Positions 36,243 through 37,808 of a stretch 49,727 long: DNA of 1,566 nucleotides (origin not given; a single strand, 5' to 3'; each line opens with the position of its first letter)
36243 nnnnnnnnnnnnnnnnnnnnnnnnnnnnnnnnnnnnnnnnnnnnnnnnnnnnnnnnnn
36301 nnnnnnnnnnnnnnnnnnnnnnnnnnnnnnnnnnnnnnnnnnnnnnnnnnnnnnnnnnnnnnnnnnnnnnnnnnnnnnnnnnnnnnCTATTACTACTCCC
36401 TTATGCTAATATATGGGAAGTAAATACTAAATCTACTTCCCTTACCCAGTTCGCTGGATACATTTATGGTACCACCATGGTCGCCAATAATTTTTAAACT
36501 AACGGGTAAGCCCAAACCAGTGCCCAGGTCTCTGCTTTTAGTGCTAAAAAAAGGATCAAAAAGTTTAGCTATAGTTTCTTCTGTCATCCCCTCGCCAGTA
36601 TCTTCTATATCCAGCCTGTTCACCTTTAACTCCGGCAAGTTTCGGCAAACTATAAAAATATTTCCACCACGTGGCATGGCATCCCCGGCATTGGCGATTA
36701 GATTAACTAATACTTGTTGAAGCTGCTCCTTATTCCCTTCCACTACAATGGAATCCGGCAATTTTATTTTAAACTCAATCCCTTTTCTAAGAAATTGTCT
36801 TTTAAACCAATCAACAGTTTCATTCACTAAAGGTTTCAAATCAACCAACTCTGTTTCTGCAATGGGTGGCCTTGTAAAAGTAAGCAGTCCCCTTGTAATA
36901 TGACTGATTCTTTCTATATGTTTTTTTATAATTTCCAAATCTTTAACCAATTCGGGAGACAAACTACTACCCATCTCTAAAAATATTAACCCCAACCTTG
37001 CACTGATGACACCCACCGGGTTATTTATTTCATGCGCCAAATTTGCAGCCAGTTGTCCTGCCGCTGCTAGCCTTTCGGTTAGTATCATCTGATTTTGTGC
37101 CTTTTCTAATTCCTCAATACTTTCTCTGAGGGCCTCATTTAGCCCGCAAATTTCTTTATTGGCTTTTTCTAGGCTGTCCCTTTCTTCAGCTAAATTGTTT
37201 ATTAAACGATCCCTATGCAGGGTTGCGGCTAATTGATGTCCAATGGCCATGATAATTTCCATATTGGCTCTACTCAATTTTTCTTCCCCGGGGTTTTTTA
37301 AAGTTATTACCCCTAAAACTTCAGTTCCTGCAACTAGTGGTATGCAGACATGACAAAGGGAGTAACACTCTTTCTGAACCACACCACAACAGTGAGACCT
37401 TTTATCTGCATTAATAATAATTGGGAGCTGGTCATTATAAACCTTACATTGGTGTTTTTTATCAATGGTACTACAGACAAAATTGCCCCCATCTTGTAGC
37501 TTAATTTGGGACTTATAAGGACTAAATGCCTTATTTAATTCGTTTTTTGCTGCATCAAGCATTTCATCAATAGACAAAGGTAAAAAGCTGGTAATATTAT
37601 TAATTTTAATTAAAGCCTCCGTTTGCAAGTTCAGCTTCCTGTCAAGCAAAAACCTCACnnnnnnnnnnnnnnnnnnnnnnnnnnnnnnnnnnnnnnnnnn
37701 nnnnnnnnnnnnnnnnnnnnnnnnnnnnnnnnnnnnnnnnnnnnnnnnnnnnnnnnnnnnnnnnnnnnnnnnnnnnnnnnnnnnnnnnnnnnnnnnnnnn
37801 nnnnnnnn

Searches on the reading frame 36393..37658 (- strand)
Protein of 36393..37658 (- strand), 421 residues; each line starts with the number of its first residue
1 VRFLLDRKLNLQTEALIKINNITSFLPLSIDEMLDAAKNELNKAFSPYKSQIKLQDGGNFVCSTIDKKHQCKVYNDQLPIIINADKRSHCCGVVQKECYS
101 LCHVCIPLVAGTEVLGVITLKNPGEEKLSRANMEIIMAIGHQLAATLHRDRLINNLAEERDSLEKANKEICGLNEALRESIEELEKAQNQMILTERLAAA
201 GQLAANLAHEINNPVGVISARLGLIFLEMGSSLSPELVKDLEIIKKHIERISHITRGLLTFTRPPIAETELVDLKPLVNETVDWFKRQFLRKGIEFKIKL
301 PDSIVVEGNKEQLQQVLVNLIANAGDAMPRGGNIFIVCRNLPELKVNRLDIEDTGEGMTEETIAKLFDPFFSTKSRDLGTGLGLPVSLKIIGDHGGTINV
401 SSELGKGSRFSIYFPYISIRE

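Call 7: search_protein_families(library=pfam, proteins=[window:36393-37658:-])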
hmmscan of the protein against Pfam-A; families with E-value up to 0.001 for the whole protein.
window:36393-37658:- (421 aa): 6 families
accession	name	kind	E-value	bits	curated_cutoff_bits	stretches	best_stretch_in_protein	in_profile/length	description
PF02518.31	HATPase_c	-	3.6e-23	82.6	26.4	1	309-416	2-109/111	Histidine kinase-, DNA gyrase B-, and HSP90-like ATPase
PF00512.31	HisKA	-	9.4e-11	42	26.9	1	201-263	3-62/66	His Kinase A (phospho-acceptor) domain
PF01590.32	GAF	-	2.4e-05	25.3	22.4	1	69-147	52-133/133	GAF domain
PF13185.12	GAF_2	-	0.00011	22.8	28.6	1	79-147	66-135/136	GAF domain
PF13492.12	GAF_3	-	0.00021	22.2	27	1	102-146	82-126/129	GAF domain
PF13589.12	HATPase_c_3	-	0.0009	19.7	25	0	313-375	3-62/137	Histidine kinase-, DNA gyrase B-, and HSP90-like ATPase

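Call 29: search_protein_families(library=ncbifam, proteins=[window:36393-37658:-], max_evalue=0.001)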
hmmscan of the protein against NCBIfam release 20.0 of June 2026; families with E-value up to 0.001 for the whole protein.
window:36393-37658:- (421 aa): 80 families (the best 25 are shown)
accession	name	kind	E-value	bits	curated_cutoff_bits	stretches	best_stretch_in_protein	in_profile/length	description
NF008468.0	PRK11360.1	equivalog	7.7e-57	193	646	1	180-417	376-609/616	two-component system sensor histidine kinase AtoS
NF010411.0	PRK13837.1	equivalog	7.9e-44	149.8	647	1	150-418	401-677/828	two-component system VirA-like sensor kinase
NF052574.1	HisKinEspCMyxo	equivalog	7.3e-41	140.2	1200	1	184-416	401-637/785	serine histidine kinase EspC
NF038348.1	T2SS_HK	subfamily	1.8e-39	135.6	450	2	250-415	410-572/574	histidine kinase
NF007688.0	PRK10364.1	equivalog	4.7e-38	131.1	479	1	186-418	226-453/460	two-component system sensor histidine kinase ZraS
NF046020.1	HisKinCckABruc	equivalog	1.5e-37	129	1000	1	185-416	465-707/868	cell cycle histidine kinase CckA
NF046044.1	PnpS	equivalog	4.6e-33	114.8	400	1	204-415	174-390/390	two-component system histidine kinase PnpS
NF052573.1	HisKinEspAMyxo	equivalog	7.4e-33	113.5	1400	1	180-413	364-608/755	serine histidine kinase EspA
NF047497.1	HK_LIC_12097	equivalog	2.4e-32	112.1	500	1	167-416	118-366/367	LIC_12097 family sensor histidine kinase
NF053867.1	SprKinKinDBac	equivalog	1.8e-31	109.1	775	1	184-416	273-497/500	sporulation kinase KinD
NF047466.1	hybrid_RR_LvrB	exception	2.9e-30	105.7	500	1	165-416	118-376/377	hybrid histidine kinase/response regulator LvrB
NF041735.1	hist_kin_RppB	equivalog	3.2e-29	102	400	1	201-415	217-438/438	two-component system sensor histidine kinase RppB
TIGR02966.1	phoR_proteo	equivalog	6.4e-29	101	334.2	1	203-414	117-333/333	phosphate regulon sensor histidine kinase PhoR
TIGR02916.1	PEP_his_kin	equivalog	1.1e-28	100.2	300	1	186-415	461-679/679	XrtA/PEP-CTERM system histidine kinase PrsK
NF010076.0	PRK13557.1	subfamily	2.3e-28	98.9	631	1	187-416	150-394/540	histidine kinase famiy protein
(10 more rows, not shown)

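Call 57: search_solved_structures(query=window:36393-37658:-, max_evalue=0.01)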
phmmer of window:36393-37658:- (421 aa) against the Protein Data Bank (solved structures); distinct sequences matched with E-value up to 0.01: 56.
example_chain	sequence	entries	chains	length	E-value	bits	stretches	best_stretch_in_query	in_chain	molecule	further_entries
9jfj_A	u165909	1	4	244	6.9e-30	107.7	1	187-416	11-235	Sensor histidine kinase ZraS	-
3d36_A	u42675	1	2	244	6.1e-27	98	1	190-418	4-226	Sporulation kinase B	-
3a0r_A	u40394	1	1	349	2.2e-24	89.6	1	180-400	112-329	Sensor protein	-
4gcz_A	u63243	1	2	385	3.5e-24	89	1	182-415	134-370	Blue-light photoreceptor, Sensor protein fixL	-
8a3u_A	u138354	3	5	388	4.9e-24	88.5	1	182-415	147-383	Putative Sensory box protein,Sensor protein FixL | Putative Sensory box protein,Putative Sensory box protein,Sensor protein FixL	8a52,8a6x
8a7f_A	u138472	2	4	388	4.9e-24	88.5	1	182-415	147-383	Putative Sensory box protein,Sensor protein FixL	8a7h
8vc9_A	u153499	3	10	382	3.4e-22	82.4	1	182-416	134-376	Leptospira virulence regulator B (LvrB) | histidine kinase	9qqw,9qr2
5idj_A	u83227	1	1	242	1.2e-20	77.3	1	195-416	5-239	Histidine kinase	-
6paj_A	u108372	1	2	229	3.9e-18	69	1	204-415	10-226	Sensor protein SrrB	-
7z8n_A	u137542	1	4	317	9.5e-18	67.8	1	153-412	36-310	Histidine kinase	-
8u4x_A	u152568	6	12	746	8.4e-17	64.6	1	174-415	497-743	histidine kinase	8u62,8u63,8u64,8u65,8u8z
4jas_A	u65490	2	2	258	1.9e-16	63.5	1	201-415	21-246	Histidine kinase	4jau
5uht_A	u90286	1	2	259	2.6e-16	63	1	201-415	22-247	Sensor histidine kinase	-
2c2a_A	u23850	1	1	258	2.7e-16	63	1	201-415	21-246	SENSOR HISTIDINE KINASE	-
3dge_A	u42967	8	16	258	2.7e-16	63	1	201-415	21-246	Sensor protein | Histidine kinase | Sensor histidine kinase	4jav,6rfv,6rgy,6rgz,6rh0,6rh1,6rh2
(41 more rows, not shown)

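Call 79: find_homologous_proteins(query=window:36393-37658:-, max_evalue=1e-30)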
Query window:36393-37658:- (421 aa): 901 proteins with E <= 1e-30 among 8000 candidates; the best 120 are listed.
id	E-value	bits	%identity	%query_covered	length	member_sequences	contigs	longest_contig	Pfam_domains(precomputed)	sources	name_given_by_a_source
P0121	4.7e-273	923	100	99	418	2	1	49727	PF01590.33,PF02518.32,PF00512.32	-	-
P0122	1.7e-192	658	72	98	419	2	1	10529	PF02518.32,PF00512.32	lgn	-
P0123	8.9e-138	478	55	98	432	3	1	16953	PF02518.32,PF00512.32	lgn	-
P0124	1.1e-137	478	56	98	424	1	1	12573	PF01590.33,PF02518.32,PF00512.32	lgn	-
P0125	1.1e-118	415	50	96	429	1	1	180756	PF02518.32,PF00512.32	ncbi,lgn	ncbi:MAG: ATP-binding protein [Bacillota bacterium]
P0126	4.5e-115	403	48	99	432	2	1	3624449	PF13185.13,PF01590.33,PF02518.32,PF00512.32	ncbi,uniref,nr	ncbi:histidine kinase with GAF domain [Desulfitobacterium dichloroeliminans LMG P-21439]|uniref:hist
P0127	2.0e-114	401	49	97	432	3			PF13185.13,PF01590.33,PF02518.32,PF00512.32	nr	nr:GAF domain-containing sensor histidine kinase [Desulfosporosinus youngiae]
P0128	3.2e-113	397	48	98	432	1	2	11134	PF13185.13,PF01590.33,PF02518.32,PF00512.32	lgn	-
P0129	3.2e-113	397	48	99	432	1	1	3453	PF13185.13,PF01590.33,PF02518.32,PF00512.32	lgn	-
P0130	3.3e-113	397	48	99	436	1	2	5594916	PF13185.13,PF01590.33,PF02518.32,PF00512.32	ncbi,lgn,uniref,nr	ncbi:Histidine kinase [Desulfitobacterium hafniense]|uniref:histidine kinase n=1 Tax=Desulfitobacter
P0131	2.8e-109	384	47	99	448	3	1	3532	PF13185.13,PF01590.33,PF02518.32,PF00512.32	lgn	-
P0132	7.4e-109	383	48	95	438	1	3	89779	PF13185.13,PF02518.32,PF00512.32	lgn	-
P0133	1.3e-108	382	46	98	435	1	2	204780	PF02518.32,PF00512.32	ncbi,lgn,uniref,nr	ncbi:sensor histidine kinase [Desulfosporosinus nitroreducens]|uniref:histidine kinase n=1 Tax=Desul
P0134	4.5e-106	373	47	96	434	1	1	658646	PF13185.13,PF01590.33,PF02518.32,PF00512.32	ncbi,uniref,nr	ncbi:ATP-binding protein [Thermanaeromonas sp. C210]|uniref:ATP-binding protein n=1 Tax=Thermanaerom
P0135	3.4e-103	364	46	96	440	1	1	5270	PF13185.13,PF01590.33,PF02518.32,PF00512.32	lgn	-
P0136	5.3e-95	337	43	97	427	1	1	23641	PF13185.13,PF01590.33,PF02518.32,PF00512.32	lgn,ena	-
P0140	5.2e-60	222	34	95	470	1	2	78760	PF13185.13,PF01590.33,PF02518.32,PF13492.13,PF00512.32,PF14501.13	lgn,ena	-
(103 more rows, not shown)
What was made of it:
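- Tried and rejected: A single-sequence search with the whole kinase worked (call 79).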

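Call 80: find_encoding_contigs(protein=P0134, flank=10000, max_places=1)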
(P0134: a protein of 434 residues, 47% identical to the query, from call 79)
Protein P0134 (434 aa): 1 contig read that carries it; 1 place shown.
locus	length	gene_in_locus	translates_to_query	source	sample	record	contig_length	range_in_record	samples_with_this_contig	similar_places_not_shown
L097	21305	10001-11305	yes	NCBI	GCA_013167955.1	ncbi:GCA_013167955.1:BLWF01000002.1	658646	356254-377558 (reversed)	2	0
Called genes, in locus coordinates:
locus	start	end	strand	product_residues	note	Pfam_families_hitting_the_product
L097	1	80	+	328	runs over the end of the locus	PF01207:Dus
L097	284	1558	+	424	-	PF06050:HGD-D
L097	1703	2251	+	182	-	-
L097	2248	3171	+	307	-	-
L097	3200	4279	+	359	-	PF02882:THF_DHG_CYH_C (faint), PF01488:Shikimate_DH, PF02423:OCD_Mu_crystall (weak), PF13460:NAD_binding_10 (weak)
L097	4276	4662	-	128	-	PF07843:DUF1634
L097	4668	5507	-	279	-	PF01925:TauE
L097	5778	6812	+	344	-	PF02608:Bmp, PF13407:Peripla_BP_4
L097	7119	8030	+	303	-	PF04055:Radical_SAM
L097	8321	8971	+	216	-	PF02607:B12-binding_2, PF02310:B12-binding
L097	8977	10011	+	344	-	PF01208:URO-D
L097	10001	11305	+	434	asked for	PF01590:GAF, PF13185:GAF_2, PF00512:HisKA, PF02518:HATPase_c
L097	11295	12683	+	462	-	PF00072:Response_reg, PF00158:Sigma54_activat, PF01078:Mg_chelatase (faint), PF20030:bpMoxR (weak), PF14532:Sigma54_activ_2, PF07728:AAA_5, PF25601:AAA_lid_14, PF02954:HTH_8, +1 more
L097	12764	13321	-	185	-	-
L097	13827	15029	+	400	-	PF12704:MacB_PCD, PF02687:FtsX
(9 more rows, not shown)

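Call 81: find_encoding_contigs(protein=P0140, flank=10000, max_places=1)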
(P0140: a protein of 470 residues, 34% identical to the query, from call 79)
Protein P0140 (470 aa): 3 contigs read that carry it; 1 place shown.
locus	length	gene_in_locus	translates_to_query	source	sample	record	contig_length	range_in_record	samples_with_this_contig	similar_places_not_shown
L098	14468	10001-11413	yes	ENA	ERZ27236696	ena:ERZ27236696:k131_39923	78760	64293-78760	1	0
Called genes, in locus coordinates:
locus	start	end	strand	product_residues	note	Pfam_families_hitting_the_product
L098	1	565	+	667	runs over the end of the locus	PF00724:Oxidored_FMN, PF00070:Pyr_redox (weak), PF00890:FAD_binding_2, PF01266:DAO (weak), PF03486:HI0933_like (weak), PF07992:Pyr_redox_2, PF12831:FAD_oxidored, PF13450:NAD_binding_8, +3 more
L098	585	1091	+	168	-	PF00149:Metallophos (weak), PF12850:Metallophos_2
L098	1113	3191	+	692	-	PF04879:Molybdop_Fe4S4, PF00384:Molybdopterin, PF01568:Molydop_binding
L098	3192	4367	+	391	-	PF13185:GAF_2 (weak), PF00211:Guanylate_cyc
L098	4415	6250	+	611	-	PF03190:Thioredox_DsbH, PF13899:Thioredoxin_7, PF07470:Glyco_hydro_88 (faint)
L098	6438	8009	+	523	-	PF00117:GATase, PF01174:SNO, PF07685:GATase_3, PF00977:His_biosynth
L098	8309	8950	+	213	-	PF02607:B12-binding_2 (weak), PF02310:B12-binding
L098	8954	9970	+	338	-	PF01208:URO-D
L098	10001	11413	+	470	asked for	PF01590:GAF, PF13185:GAF_2 (weak), PF13492:GAF_3 (weak), PF00512:HisKA (weak), PF02518:HATPase_c, PF14501:HATPase_c_5 (weak)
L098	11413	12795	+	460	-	PF00072:Response_reg, PF00158:Sigma54_activat, PF14532:Sigma54_activ_2, PF07724:AAA_2 (weak), PF07728:AAA_5, PF25601:AAA_lid_14, PF02954:HTH_8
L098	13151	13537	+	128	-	PF00072:Response_reg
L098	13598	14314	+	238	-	PF02085:Cytochrom_CIII (faint), PF14537:Cytochrom_c3_2 (faint), PF14522:Cytochrome_C7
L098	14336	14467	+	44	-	?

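Call 82: find_encoding_contigs(protein=P0133, flank=10000, max_places=1)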
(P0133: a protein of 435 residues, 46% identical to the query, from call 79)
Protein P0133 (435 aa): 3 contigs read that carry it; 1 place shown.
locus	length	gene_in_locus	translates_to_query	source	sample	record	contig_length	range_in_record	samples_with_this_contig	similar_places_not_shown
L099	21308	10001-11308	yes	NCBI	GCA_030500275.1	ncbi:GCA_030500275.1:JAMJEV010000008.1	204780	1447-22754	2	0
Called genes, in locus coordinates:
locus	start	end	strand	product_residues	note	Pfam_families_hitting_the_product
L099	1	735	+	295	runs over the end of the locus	-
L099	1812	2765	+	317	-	-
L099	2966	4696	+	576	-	PF01580:FtsK_SpoIIIE (faint), PF01935:DUF87, PF05872:HerA_C (faint), PF10412:TrwB_AAD_bind (weak)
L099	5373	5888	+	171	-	-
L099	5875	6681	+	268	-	PF02810:SEC-C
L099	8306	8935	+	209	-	PF02607:B12-binding_2, PF02310:B12-binding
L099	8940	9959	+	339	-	PF01208:URO-D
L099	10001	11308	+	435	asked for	PF00512:HisKA, PF02518:HATPase_c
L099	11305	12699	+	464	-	PF00072:Response_reg, PF00158:Sigma54_activat, PF14532:Sigma54_activ_2, PF07728:AAA_5 (weak), PF25601:AAA_lid_14, PF02954:HTH_8 (faint)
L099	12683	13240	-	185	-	-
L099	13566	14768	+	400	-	PF12704:MacB_PCD, PF02687:FtsX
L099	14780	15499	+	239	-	PF00005:ABC_tran, PF02463:SMC_N (weak), PF13304:AAA_21 (faint)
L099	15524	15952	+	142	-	PF14387:DUF4418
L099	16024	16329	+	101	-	-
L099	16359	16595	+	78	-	-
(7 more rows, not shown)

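Call 83: find_encoding_contigs(protein=P0136, flank=10000, max_places=1)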
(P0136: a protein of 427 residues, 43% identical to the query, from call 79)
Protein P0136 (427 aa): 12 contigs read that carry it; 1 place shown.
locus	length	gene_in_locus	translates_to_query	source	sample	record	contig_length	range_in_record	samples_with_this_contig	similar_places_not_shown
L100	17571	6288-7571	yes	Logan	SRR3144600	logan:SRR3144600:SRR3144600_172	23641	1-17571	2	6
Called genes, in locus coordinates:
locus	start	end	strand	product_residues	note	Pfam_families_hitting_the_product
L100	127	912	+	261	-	PF02673:BacA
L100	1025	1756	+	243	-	PF11563:Protoglobin, PF00015:MCPsignal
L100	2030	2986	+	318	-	PF06325:PrmA, PF05175:MTS, PF01135:PCMT (weak), PF02475:TRM5-TYW2_MTfase, PF08241:Methyltransf_11, PF08242:Methyltransf_12, PF13649:Methyltransf_25, PF13847:Methyltransf_31, +4 more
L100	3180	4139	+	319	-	PF13593:SBF_like, PF01758:SBF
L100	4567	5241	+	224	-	PF02607:B12-binding_2, PF02310:B12-binding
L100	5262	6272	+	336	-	PF01208:URO-D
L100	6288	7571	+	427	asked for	PF01590:GAF, PF13185:GAF_2, PF00512:HisKA (weak), PF02518:HATPase_c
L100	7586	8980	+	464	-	PF00072:Response_reg, PF00158:Sigma54_activat, PF00493:MCM (faint), PF14532:Sigma54_activ_2, PF07728:AAA_5 (weak), PF25601:AAA_lid_14, PF02954:HTH_8 (weak)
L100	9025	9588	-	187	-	-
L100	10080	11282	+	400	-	PF12704:MacB_PCD, PF02687:FtsX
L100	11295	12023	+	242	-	PF00005:ABC_tran, PF02463:SMC_N (faint), PF13304:AAA_21 (faint)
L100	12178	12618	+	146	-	PF14387:DUF4418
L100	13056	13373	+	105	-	-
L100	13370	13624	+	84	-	-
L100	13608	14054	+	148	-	PF00355:Rieske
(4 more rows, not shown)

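Call 92: predict_structure(alignment_id=A5)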
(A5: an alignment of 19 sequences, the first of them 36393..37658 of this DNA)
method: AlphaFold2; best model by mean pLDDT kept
length: 421 residues; sequences in the alignment: 19
mean_pLDDT: 78.1   pTM: 0.40
mean pLDDT of the five models: 78.1, 77.4, 74.8, 74.6, 73.6
residues with pLDDT >= 90: 54; 70-90: 272; 50-70: 63; < 50: 32
segments of 3 or more residues with pLDDT < 50: 59-64, 92-97, 262-266, 373-381
pLDDT, mean of each block of 10 residues (from residue 1): 65 87 82 89 87 67 52 78 62 47 83 85 81 88 88 86 90 89 81 65 65 77 80 83 83 67 54 90 85 90 84 85 85 92 86 88 70 45 70 85 89 76 31
secondary structure, 60 per line:
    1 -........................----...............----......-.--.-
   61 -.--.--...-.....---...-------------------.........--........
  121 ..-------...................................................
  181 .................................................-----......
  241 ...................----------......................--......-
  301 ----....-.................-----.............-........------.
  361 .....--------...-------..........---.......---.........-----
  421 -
elements in order: H2-25 H30-44 E49-54 H72-76 E80-82 E102-110 E113-122 H130-229 H235-259 E270-273 H274-291 E294-299 E305-308 H310-326 E332-341 E346-353 H360-365 H384-393 E397-403 E407-415

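Call 94: fold_search(model_id=the predicted structure, library=pdb)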
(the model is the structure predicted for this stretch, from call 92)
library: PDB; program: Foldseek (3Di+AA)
matches with E <= 10: 887; with E <= 0.001: 356
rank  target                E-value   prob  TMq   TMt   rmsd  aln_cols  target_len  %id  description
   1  9jfj_A                2.7e-18  1.00  0.37  0.64   7.5       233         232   29  Crystal structure of the cytoplasmic domain of ZraS in ADP-bound form (released 2025-03-26)
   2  9jfj_C                8.2e-18  1.00  0.40  0.68   7.0       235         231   29  Crystal structure of the cytoplasmic domain of ZraS in ADP-bound form (released 2025-03-26)
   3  8a7f_A                9.1e-18  1.00  0.34  0.40  26.6       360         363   20  Crystal structure of a chimeric LOV-Histidine kinase SB2F1-I66R mutant (asymmetrical variant, trigonal form with long  (released 2024-01-10)
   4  9jfj_B                1.1e-17  1.00  0.35  0.63  16.1       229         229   30  Crystal structure of the cytoplasmic domain of ZraS in ADP-bound form (released 2025-03-26)
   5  8a6x_B                1.1e-17  1.00  0.34  0.38  25.1       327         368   22  Crystal structure of a chimeric LOV-Histidine kinase SB2F1 (asymmetrical variant, trigonal form with long c axis) (released 2024-01-10)
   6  9a5d_A                1.9e-17  1.00  0.37  0.26  38.7       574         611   15  Integrative model of WALK-YYCH by crosslinking MS and deep learning (released 2024-09-18)
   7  9jfj_D                5.0e-17  1.00  0.35  0.61  16.0       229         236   30  Crystal structure of the cytoplasmic domain of ZraS in ADP-bound form (released 2025-03-26)
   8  8a7f_B                9.6e-17  1.00  0.33  0.38  24.6       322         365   22  Crystal structure of a chimeric LOV-Histidine kinase SB2F1-I66R mutant (asymmetrical variant, trigonal form with long  (released 2024-01-10)
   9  4gcz_A                1.5e-16  1.00  0.39  0.44  14.4       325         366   22  Structure of a blue-light photoreceptor (released 2013-06-19)
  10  8a3u                  3.4e-16  1.00  0.33  0.38  26.7       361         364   20  Crystal structure of a chimeric LOV-Histidine kinase SB2F1 (symmetrical variant, trigonal form with short c-axis) (released 2023-12-20)
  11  8a7h_A                3.8e-16  1.00  0.34  0.39  26.8       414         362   18  Crystal structure of a chimeric LOV-Histidine kinase SB2F1-I66R mutant (light state; asymmetrical variant, trigonal fo (released 2024-01-10)
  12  8a52_A                4.5e-16  1.00  0.33  0.38  24.6       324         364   22  Crystal structure of a chimeric LOV-Histidine kinase SB2F1 (asymmetrical variant, trigonal form with long c-axis) (released 2023-12-27)
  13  3d36_B                2.4e-15  1.00  0.36  0.67   5.7       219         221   28  How to Switch Off a Histidine Kinase: Crystal Structure of Geobacillus stearothermophilus KinB with the Inhibitor Sda (released 2009-01-13)
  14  8vc9_B                2.6e-15  1.00  0.35  0.38  24.5       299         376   25  Hybrid response regulator LvrB from Leptospira / phosphorylated REC form (released 2024-12-18)
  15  8vc9_A                2.6e-15  1.00  0.35  0.39  24.4       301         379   25  Hybrid response regulator LvrB from Leptospira / phosphorylated REC form (released 2024-12-18)
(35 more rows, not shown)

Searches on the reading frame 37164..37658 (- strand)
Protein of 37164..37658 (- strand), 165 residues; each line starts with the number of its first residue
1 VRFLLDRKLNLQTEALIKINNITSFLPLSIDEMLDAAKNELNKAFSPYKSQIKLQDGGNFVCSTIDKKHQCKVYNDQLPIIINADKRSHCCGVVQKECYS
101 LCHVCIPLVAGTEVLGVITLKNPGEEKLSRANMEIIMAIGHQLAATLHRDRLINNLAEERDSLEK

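Call 74: find_related_loci(query=A4, collection=metagenome_contigs, flank=10000)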
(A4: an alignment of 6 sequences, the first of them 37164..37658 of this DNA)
Query A4 (165 aa) in metagenome_contigs; peptide patterns used: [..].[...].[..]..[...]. (x = any residue, [..] = any of these).
163 stretches matched a pattern; 4 encode a relative of the query (tblastn E <= 1e-3); 4 distinct loci.
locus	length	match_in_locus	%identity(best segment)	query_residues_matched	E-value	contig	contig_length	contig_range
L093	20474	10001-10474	39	6-165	8e-32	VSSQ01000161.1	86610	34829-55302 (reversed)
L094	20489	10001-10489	32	15-165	4e-25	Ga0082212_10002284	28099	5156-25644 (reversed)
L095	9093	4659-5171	30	15-165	6e-23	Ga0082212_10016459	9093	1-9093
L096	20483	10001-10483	39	5-165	3e-34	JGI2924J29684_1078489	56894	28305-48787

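Call 78: find_homologous_proteins(query=A4, max_evalue=0.00001)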
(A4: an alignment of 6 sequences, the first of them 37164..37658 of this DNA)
Query A4 (6 sequences): 2255 candidates shared short words with the query, none scored E <= 0.00001.
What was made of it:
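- Tried and rejected: It returned nothing in the 5.8-billion-protein database (call 78).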
